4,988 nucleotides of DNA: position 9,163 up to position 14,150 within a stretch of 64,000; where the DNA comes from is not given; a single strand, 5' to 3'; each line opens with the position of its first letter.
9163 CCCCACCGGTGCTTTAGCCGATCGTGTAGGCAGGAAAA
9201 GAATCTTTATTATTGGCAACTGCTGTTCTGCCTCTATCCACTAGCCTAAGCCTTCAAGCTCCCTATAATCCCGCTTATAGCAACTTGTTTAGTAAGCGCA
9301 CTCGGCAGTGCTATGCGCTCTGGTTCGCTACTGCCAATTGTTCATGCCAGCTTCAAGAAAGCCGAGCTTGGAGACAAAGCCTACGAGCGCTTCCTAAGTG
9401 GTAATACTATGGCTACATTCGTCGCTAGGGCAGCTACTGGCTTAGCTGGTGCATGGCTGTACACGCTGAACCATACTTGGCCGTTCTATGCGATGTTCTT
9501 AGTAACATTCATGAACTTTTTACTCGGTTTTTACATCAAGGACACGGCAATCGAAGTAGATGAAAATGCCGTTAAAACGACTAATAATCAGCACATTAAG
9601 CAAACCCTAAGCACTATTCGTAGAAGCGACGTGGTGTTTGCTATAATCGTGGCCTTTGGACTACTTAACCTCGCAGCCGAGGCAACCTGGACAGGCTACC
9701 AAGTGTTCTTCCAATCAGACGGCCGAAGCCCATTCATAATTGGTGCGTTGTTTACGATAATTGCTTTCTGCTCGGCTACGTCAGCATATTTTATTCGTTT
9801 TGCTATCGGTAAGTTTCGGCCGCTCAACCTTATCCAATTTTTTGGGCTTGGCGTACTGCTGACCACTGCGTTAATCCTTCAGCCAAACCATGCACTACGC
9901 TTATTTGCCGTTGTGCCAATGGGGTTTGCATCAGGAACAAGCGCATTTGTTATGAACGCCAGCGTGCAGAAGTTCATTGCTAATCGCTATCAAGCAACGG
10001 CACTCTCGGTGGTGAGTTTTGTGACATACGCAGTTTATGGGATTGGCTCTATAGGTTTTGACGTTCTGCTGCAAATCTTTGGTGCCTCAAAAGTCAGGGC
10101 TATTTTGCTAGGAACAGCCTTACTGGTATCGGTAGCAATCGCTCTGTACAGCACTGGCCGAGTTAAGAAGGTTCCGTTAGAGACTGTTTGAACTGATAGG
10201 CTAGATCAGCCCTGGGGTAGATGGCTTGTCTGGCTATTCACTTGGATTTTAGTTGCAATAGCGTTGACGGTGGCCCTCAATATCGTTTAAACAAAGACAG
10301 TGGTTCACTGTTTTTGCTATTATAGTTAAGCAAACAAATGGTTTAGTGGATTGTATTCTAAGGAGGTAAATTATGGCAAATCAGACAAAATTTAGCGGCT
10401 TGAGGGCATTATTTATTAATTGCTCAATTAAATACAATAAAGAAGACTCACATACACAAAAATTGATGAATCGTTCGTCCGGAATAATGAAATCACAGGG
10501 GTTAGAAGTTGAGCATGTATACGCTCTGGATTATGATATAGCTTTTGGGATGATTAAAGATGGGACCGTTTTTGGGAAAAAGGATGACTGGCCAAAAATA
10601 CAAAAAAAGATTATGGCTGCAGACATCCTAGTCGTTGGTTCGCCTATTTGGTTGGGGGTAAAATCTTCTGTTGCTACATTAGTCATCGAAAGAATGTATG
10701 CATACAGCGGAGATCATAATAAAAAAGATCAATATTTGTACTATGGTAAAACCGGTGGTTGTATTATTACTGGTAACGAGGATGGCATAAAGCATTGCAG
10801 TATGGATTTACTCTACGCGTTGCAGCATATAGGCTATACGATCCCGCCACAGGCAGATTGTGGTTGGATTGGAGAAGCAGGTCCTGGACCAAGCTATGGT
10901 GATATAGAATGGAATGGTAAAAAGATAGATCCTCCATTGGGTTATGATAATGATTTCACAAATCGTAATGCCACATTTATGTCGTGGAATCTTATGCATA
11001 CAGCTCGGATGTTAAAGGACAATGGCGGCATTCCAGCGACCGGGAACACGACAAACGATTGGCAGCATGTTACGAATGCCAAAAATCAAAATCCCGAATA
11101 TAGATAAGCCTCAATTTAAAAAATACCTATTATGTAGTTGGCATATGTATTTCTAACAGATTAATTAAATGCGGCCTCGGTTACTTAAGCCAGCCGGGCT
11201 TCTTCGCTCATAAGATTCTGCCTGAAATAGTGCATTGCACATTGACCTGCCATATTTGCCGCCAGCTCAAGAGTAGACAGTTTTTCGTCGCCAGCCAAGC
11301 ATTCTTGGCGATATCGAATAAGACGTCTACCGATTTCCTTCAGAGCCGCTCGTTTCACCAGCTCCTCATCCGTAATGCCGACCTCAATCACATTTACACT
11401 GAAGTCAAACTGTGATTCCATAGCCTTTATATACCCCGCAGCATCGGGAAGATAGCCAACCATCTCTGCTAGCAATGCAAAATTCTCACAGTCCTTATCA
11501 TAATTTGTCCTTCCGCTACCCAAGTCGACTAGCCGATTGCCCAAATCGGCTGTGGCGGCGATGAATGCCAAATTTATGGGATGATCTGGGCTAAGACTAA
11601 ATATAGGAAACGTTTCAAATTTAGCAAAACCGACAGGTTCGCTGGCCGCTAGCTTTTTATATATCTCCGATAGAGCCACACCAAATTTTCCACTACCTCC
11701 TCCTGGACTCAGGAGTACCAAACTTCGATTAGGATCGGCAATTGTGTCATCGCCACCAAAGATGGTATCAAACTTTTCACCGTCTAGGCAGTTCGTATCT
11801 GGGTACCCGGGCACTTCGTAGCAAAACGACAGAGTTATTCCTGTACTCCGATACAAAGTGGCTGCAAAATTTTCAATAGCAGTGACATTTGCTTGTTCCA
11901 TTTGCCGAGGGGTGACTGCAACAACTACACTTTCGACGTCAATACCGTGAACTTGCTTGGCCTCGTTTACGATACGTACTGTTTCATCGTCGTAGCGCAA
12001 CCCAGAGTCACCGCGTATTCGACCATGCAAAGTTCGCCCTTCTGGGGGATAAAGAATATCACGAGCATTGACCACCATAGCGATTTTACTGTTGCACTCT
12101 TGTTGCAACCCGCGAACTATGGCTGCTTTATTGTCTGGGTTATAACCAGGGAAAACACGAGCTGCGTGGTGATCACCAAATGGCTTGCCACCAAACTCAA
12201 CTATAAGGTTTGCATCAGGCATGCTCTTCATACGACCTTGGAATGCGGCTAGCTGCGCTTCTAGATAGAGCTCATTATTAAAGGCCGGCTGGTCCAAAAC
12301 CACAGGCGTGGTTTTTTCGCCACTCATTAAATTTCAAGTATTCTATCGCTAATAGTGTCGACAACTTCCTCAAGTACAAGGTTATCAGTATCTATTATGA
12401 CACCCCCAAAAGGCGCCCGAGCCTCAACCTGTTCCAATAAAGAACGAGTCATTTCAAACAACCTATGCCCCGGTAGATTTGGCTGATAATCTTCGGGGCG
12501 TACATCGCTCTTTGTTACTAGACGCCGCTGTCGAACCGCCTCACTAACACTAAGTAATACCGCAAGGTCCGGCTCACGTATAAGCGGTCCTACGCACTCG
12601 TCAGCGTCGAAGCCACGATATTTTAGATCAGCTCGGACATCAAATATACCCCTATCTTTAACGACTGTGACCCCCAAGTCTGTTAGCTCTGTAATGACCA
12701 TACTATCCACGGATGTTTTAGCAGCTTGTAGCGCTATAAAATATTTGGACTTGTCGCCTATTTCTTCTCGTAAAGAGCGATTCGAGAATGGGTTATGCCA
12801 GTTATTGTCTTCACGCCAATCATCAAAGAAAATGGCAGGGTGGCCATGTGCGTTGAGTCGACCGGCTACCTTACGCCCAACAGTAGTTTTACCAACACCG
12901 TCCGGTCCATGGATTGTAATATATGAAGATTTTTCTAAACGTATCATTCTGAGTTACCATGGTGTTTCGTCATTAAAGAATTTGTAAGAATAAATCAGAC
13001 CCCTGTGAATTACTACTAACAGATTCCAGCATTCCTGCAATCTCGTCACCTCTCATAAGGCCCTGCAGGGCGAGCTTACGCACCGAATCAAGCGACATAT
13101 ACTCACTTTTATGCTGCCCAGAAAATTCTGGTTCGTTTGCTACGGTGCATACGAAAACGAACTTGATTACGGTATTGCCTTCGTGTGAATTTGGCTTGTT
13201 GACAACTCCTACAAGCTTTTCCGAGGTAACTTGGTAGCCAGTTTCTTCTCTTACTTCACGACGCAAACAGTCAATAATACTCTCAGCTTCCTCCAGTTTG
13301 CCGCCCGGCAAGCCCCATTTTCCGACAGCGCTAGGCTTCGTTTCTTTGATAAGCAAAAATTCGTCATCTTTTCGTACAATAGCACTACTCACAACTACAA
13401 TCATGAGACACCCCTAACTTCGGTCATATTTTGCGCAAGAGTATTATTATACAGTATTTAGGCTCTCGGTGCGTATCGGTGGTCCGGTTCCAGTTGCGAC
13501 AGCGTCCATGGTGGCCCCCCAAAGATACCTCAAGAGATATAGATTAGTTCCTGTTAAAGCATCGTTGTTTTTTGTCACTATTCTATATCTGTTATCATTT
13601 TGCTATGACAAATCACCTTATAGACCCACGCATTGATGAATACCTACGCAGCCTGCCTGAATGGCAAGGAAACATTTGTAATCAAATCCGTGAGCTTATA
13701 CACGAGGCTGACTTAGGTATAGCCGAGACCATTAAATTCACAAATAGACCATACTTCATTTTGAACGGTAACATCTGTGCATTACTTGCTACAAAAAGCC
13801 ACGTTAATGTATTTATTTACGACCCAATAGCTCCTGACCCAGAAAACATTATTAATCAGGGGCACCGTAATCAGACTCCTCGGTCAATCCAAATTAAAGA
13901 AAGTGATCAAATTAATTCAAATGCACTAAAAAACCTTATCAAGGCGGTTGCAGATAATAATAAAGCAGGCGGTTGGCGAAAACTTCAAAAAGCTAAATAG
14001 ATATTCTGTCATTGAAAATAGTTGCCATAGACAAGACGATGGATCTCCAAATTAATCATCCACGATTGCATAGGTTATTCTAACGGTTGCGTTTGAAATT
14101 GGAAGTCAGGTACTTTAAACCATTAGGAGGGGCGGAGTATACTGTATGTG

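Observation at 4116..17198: Same-orientation 38-nt box + terminator + promoter units divide 13 kb into exchangeable-looking gene modules (cassette array with no attC site or integrase in view)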

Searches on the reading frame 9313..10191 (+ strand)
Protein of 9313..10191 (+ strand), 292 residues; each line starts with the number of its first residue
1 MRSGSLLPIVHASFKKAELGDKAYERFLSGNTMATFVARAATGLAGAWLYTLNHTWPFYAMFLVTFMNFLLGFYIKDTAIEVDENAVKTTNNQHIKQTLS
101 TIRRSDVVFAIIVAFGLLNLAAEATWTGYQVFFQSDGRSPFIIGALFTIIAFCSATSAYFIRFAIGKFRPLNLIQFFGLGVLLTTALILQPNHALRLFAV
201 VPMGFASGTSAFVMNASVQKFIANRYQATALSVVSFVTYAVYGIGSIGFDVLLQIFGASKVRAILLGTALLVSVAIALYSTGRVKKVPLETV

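Call 13: search_protein_families(library=pfam, proteins=[window:9313-10191:+], max_evalue=0.01)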
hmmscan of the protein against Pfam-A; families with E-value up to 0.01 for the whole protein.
window:9313-10191:+ (292 aa): 1 family
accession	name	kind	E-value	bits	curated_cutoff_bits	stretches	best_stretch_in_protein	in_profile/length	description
PF07690.21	MFS_1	-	4e-11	42.9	33.4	1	23-245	118-346/347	Major Facilitator Superfamily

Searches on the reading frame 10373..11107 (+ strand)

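Call 13: search_protein_families(library=pfam, proteins=[window:10373-11107:+], max_evalue=0.01)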
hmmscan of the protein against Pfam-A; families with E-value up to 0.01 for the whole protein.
window:10373-11107:+ (244 aa): 2 families
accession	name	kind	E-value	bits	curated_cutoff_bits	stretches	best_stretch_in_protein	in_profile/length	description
PF03358.20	FMN_red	-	1.5e-12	47.8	24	1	12-160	3-142/152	NADPH-dependent FMN reductase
PF02525.22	Flavodoxin_2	-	0.0096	16.1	27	0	12-137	3-137/198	Flavodoxin-like fold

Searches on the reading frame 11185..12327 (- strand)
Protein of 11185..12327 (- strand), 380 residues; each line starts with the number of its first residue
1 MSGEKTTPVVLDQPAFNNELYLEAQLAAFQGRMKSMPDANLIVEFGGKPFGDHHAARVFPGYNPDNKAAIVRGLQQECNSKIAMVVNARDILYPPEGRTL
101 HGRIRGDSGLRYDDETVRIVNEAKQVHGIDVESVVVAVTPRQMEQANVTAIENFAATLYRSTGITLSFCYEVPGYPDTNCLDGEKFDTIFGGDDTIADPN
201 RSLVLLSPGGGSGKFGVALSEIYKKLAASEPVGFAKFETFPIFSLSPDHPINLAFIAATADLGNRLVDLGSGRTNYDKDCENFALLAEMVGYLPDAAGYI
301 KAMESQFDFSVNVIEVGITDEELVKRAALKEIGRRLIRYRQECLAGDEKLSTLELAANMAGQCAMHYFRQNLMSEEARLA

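Call 13: search_protein_families(library=pfam, proteins=[window:11185-12327:-], max_evalue=0.01)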
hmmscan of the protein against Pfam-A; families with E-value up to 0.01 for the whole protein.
window:11185-12327:- (380 aa): 1 family
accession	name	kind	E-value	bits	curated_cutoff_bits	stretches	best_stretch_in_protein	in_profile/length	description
PF08903.17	DUF1846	-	1.6e-57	195.3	27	1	15-351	2-320/333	Domain of unknown function DUF1846, N-terminal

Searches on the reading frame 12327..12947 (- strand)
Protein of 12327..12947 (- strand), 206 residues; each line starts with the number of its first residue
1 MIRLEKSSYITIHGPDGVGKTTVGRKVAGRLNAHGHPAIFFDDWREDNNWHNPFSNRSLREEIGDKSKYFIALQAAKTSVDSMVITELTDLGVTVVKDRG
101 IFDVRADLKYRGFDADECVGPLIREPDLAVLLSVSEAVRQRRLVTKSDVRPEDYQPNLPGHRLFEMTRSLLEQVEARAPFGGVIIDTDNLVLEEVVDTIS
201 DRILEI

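Call 13: search_protein_families(library=pfam, proteins=[window:12327-12947:-], max_evalue=0.01)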
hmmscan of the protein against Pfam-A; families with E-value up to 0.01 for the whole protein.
window:12327-12947:- (206 aa): 9 families
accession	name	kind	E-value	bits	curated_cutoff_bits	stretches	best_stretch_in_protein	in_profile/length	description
PF02223.23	Thymidylate_kin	-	1.4e-08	35.1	27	1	12-153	1-144/185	Thymidylate kinase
PF01637.24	ATPase_2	-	4.9e-05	23.7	33.2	1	3-72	16-87/225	ATPase domain predominantly from Archaea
PF02224.24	Cytidylate_kin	-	0.00011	22.5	26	0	10-33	1-24/211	Cytidylate kinase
PF13238.12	AAA_18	-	0.00014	22.8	29.4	1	10-147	1-112/128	AAA domain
PF13191.12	AAA_16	-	0.0002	22.3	32.6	1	8-69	25-88/167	AAA ATPase domain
PF13401.12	AAA_22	-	0.00053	20.7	27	1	8-47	6-45/130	AAA domain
PF20720.3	nSTAND3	-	0.002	18.3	27.2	1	4-46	14-56/155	Novel STAND NTPase 3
PF13671.12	AAA_33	-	0.0037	18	27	0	11-149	3-121/143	AAA domain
PF00004.35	AAA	-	0.0074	17.2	21.2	0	11-34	2-25/131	ATPase family associated with various cellular activities (AAA)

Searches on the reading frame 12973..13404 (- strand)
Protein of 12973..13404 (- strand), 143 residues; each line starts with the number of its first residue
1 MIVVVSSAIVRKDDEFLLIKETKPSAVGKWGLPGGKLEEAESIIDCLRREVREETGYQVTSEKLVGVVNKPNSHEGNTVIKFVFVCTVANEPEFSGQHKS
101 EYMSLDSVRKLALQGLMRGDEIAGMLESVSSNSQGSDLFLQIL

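Call 13: search_protein_families(library=pfam, proteins=[window:12973-13404:-], max_evalue=0.01)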
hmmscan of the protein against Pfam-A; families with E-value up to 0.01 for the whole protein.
window:12973-13404:- (143 aa): 3 families
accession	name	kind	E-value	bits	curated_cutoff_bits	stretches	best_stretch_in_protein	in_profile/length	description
PF00293.34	NUDIX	-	5.9e-18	65.6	21.1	1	5-108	6-118/134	NUDIX domain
PF22327.2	Nudt16-like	-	0.0016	18.9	27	1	28-90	33-97/161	U8 snoRNA-decapping enzyme-like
PF14815.12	NUDIX_4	-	0.0044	17.2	35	1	9-61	4-55/113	NUDIX domain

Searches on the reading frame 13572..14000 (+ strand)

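Call 13: search_protein_families(library=pfam, proteins=[window:13572-14000:+], max_evalue=0.01)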
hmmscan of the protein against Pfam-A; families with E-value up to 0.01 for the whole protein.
window:13572-14000:+ (142 aa): 1 family
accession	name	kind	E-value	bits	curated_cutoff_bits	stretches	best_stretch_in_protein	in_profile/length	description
PF08818.16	DUF1801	-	9.6e-14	52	27.2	1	34-125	3-83/85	Domain of unknown function (DU1801)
